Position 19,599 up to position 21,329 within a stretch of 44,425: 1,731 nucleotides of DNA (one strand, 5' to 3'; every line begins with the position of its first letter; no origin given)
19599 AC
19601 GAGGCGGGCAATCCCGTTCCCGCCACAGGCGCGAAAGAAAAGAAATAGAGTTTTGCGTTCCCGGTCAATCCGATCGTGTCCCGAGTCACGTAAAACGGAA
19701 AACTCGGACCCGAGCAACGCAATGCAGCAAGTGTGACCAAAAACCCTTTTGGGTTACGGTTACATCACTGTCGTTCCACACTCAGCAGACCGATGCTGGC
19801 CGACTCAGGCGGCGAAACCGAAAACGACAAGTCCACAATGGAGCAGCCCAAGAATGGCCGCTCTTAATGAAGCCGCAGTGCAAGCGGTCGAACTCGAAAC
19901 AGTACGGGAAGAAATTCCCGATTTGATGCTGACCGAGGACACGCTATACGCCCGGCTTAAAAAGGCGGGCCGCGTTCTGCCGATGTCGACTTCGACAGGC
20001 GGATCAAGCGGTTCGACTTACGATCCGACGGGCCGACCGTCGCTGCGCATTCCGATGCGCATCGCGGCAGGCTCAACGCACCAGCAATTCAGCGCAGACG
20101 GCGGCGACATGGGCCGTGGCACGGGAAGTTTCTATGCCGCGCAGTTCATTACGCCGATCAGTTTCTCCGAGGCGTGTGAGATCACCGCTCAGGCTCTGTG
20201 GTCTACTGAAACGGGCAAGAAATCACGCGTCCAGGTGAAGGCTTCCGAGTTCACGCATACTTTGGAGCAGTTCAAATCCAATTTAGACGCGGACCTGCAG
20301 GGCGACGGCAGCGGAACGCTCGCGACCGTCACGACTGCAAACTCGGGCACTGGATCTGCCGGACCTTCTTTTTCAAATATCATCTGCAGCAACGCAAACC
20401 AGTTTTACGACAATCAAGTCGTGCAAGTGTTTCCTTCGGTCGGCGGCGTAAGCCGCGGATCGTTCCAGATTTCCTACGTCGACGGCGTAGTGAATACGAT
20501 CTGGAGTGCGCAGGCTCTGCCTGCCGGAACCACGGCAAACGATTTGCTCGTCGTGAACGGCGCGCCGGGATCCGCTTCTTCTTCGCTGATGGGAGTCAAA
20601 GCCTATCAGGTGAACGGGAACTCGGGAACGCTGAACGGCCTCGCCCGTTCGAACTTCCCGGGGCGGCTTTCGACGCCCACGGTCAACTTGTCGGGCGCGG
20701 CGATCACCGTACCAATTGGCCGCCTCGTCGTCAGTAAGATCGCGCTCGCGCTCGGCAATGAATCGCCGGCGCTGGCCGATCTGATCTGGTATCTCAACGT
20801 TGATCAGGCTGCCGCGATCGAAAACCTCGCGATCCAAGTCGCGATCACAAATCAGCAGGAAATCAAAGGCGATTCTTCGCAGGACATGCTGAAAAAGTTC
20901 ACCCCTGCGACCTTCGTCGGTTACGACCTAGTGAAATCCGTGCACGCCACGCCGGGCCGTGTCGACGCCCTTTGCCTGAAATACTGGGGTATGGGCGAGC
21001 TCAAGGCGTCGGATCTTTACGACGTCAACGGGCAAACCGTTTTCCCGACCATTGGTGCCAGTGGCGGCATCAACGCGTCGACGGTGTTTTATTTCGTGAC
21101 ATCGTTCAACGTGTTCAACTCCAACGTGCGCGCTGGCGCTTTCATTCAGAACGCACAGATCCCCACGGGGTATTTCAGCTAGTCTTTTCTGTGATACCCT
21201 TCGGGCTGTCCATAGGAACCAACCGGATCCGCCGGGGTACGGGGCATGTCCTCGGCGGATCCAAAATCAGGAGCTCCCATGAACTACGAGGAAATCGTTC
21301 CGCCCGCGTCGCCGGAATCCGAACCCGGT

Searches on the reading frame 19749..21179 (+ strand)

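Call 13: search_protein_families(library=phrogs, proteins=[window:19749-21179:+], max_evalue=0.001)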
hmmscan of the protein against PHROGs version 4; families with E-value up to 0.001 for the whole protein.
window:19749-21179:+ (477 aa): 1 family
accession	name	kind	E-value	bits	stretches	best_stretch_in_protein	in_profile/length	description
phrog_14242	-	head and packaging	8.3e-05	22.4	1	143-373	91-305/396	major head protein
